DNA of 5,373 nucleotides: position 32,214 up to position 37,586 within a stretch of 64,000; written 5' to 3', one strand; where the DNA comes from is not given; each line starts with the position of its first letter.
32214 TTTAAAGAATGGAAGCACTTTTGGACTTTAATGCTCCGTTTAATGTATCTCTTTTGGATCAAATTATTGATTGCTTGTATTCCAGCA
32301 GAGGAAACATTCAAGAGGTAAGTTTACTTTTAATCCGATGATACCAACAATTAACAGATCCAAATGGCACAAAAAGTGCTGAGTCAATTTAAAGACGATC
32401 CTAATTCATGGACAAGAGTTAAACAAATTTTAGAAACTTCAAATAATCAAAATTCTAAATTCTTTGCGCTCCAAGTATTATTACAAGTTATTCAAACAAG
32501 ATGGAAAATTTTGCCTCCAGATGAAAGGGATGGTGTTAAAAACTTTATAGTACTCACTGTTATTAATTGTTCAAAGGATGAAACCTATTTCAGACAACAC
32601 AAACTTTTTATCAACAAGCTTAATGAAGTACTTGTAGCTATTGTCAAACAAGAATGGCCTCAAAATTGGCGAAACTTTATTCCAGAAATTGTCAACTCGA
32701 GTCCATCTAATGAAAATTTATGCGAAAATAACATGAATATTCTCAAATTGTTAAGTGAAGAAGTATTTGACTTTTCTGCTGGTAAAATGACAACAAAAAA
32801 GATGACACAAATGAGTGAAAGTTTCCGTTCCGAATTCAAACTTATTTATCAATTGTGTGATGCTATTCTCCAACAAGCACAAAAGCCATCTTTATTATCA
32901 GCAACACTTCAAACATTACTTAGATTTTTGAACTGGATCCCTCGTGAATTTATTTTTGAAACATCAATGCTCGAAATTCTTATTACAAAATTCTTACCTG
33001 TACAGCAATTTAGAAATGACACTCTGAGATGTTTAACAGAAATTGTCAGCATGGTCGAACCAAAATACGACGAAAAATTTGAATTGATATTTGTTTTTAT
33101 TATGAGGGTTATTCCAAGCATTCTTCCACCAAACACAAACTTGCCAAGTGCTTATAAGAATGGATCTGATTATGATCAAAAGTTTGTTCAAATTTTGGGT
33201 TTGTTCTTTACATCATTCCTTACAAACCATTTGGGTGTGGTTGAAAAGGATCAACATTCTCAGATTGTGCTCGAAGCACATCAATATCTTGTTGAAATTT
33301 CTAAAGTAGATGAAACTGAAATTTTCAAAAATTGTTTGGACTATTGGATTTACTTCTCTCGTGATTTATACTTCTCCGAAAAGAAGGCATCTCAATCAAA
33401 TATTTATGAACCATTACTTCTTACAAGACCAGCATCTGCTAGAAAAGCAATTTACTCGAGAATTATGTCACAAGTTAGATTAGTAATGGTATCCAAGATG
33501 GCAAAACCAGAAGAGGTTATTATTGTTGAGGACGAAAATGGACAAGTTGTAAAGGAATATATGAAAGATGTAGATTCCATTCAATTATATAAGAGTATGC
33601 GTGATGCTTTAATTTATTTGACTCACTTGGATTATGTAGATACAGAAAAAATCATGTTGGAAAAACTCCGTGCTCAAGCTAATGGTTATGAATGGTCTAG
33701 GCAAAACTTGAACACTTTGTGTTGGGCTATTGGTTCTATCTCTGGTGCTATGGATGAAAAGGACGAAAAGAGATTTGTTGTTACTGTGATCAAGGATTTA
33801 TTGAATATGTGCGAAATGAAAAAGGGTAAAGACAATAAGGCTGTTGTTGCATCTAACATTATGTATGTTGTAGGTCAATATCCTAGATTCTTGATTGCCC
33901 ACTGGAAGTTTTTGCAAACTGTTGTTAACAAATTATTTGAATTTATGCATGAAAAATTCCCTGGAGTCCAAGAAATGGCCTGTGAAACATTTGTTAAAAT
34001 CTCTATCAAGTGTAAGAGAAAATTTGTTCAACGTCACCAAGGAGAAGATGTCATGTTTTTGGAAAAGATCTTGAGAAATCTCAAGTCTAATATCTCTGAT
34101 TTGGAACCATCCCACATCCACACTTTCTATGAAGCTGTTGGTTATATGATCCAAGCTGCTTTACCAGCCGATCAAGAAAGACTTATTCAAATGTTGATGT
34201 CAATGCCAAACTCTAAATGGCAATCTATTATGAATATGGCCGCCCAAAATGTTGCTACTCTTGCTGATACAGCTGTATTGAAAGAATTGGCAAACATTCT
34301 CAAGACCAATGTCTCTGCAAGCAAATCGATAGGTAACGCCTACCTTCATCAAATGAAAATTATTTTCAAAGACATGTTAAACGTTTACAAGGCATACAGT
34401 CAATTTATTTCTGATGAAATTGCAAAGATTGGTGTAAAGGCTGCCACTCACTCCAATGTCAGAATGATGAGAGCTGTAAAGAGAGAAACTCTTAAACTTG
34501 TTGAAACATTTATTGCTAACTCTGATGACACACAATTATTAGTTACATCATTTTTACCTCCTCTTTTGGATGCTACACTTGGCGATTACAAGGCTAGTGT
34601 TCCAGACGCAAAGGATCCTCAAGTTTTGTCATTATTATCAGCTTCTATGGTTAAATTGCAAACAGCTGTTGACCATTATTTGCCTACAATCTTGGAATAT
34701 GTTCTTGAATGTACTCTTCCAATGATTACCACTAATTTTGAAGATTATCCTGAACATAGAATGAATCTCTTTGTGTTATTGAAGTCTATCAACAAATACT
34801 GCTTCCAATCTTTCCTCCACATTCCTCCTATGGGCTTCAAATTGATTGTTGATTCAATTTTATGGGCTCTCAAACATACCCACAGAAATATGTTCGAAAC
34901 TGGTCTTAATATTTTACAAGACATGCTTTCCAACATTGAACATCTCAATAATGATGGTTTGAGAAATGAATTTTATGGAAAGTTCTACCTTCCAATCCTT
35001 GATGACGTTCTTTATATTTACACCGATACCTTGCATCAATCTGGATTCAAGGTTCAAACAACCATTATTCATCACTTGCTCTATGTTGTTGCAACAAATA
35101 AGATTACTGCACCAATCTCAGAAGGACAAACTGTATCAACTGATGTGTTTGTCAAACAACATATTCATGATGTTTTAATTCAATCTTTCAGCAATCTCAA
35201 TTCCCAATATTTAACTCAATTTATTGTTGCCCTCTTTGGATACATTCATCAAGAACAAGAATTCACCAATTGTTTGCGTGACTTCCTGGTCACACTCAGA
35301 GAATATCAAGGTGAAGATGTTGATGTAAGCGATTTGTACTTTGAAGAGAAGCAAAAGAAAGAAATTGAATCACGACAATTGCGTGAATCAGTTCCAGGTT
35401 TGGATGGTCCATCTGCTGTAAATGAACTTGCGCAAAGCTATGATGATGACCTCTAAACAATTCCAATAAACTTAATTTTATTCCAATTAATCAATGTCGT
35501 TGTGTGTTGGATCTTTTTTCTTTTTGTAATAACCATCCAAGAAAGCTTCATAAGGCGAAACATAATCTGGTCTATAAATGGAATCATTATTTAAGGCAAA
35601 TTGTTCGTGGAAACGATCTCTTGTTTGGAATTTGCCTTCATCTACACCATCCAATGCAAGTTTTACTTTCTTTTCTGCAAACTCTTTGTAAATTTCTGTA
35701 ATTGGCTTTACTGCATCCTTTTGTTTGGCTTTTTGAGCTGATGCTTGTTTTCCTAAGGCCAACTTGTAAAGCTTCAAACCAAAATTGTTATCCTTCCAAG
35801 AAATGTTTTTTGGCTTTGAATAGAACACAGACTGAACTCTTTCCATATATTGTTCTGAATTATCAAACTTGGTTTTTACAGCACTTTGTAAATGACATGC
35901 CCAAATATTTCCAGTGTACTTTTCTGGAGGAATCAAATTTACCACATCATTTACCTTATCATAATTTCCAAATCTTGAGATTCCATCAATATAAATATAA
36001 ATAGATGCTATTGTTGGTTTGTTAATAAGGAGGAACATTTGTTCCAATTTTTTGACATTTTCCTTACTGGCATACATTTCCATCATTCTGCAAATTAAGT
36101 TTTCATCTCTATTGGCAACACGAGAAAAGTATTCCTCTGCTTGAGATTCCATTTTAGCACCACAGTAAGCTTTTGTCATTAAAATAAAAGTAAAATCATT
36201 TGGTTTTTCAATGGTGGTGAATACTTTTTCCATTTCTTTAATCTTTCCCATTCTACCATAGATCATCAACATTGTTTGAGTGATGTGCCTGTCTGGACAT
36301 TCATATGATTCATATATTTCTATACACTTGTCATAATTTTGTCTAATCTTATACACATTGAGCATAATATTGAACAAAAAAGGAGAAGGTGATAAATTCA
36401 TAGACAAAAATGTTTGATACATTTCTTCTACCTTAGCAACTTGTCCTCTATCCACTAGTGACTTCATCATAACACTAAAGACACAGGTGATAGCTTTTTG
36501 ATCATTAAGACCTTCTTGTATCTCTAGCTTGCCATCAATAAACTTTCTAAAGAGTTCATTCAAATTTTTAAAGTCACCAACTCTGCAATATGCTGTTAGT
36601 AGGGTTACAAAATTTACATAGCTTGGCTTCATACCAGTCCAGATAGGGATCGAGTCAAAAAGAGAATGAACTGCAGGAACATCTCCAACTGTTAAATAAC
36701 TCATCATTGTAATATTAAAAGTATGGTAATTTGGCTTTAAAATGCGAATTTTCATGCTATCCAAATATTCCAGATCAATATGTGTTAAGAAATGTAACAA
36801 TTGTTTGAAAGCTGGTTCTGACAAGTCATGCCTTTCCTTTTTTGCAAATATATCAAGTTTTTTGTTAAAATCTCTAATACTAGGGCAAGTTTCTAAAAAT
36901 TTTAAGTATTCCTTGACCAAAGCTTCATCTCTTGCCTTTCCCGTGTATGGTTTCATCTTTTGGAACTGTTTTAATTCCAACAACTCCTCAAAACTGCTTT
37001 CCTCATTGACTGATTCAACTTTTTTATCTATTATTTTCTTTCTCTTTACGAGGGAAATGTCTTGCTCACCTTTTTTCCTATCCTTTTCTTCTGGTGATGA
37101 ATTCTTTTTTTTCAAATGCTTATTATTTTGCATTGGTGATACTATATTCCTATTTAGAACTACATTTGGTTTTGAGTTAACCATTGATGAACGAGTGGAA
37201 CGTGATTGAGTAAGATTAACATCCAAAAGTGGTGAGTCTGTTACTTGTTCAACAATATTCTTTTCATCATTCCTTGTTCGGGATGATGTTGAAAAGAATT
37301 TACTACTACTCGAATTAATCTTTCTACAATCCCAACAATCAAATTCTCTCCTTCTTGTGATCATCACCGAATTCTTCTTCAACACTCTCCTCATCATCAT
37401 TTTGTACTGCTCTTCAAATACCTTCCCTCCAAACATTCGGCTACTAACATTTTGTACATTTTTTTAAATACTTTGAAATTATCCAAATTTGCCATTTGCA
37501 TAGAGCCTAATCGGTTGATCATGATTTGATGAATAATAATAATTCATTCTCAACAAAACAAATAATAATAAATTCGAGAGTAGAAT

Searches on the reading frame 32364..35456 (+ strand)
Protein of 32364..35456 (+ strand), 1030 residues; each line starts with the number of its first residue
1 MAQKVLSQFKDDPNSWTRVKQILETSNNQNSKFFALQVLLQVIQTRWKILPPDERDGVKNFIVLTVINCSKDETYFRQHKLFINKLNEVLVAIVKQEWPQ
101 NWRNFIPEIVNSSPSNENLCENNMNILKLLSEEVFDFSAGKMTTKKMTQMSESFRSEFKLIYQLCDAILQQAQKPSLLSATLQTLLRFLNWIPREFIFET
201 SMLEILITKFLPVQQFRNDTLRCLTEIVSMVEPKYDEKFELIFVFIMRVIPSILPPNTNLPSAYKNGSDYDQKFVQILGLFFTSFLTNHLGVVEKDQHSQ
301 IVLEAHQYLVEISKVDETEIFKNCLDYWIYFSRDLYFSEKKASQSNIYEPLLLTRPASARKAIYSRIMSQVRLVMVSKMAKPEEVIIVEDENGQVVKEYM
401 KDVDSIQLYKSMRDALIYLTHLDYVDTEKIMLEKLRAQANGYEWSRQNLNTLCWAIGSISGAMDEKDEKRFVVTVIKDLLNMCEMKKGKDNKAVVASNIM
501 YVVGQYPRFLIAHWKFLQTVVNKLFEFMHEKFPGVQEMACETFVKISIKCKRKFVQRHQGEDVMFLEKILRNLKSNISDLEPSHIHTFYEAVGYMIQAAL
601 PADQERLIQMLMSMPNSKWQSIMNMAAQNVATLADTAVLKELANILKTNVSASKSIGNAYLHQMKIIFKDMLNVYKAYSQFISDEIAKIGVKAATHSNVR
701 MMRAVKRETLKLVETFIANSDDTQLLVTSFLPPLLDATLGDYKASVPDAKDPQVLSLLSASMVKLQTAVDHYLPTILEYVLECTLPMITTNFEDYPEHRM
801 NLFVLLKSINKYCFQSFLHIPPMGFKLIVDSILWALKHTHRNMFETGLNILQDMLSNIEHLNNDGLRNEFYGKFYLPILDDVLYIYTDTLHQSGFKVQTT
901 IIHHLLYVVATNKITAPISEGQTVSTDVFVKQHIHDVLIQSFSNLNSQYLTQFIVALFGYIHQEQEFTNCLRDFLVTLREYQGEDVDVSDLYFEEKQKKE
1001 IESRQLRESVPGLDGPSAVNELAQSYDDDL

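Call 14: search_protein_families(library=pfam, proteins=[window:32364-35456:+], max_evalue=0.00001)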
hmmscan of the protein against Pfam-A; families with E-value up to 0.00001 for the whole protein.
window:32364-35456:+ (1030 aa): 6 families
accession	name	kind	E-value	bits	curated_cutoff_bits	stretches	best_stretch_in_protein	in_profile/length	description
PF08767.17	CRM1_C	-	6.2e-107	358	23.2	1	663-983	1-323/323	CRM1 C terminal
PF08389.18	Xpo1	-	2.7e-38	131.8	22.7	1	80-224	2-147/147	Exportin 1-like protein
PF18784.6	CRM1_repeat_2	-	9.4e-33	112.2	30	1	360-427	1-68/68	CRM1 / Exportin repeat 2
PF18787.7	CRM1_repeat_3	-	8e-29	99.9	27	1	440-490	1-51/51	CRM1 / Exportin repeat 3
PF18777.7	CRM1_repeat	-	2.1e-17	62.8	29.5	1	300-336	1-37/37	Chromosome region maintenance or exportin repeat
PF03810.25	IBN_N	-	1.4e-14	54.3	21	1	2-66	1-71/73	Importin-beta N-terminal domain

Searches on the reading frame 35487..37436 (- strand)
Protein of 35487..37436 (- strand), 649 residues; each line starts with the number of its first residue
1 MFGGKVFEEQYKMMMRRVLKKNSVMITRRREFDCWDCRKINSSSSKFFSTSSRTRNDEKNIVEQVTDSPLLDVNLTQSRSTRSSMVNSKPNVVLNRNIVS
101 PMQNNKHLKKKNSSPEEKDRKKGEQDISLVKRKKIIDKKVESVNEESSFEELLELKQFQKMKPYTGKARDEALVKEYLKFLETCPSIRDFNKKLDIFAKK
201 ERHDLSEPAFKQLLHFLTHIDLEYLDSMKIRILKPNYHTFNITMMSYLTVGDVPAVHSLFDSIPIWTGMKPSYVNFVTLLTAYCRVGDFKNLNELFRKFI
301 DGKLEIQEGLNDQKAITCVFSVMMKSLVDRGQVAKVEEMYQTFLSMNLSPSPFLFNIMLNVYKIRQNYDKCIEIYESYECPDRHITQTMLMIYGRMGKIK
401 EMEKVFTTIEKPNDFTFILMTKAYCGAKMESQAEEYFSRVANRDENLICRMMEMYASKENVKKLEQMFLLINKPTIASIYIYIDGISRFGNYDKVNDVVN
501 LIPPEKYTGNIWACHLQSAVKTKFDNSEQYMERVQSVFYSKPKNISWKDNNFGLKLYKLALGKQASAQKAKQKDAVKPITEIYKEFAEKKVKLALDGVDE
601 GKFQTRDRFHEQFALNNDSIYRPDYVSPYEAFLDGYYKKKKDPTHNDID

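Call 14: search_protein_families(library=pfam, proteins=[window:35487-37436:-], max_evalue=0.00001)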
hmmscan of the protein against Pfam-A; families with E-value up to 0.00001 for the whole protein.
window:35487-37436:- (649 aa): 2 families
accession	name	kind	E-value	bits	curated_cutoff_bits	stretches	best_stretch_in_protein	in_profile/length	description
PF01535.26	PPR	-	4e-09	36.6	25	0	388-406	5-23/31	PPR repeat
PF13041.12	PPR_2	-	1.6e-06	28.6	30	0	235-285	1-50/50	PPR repeat family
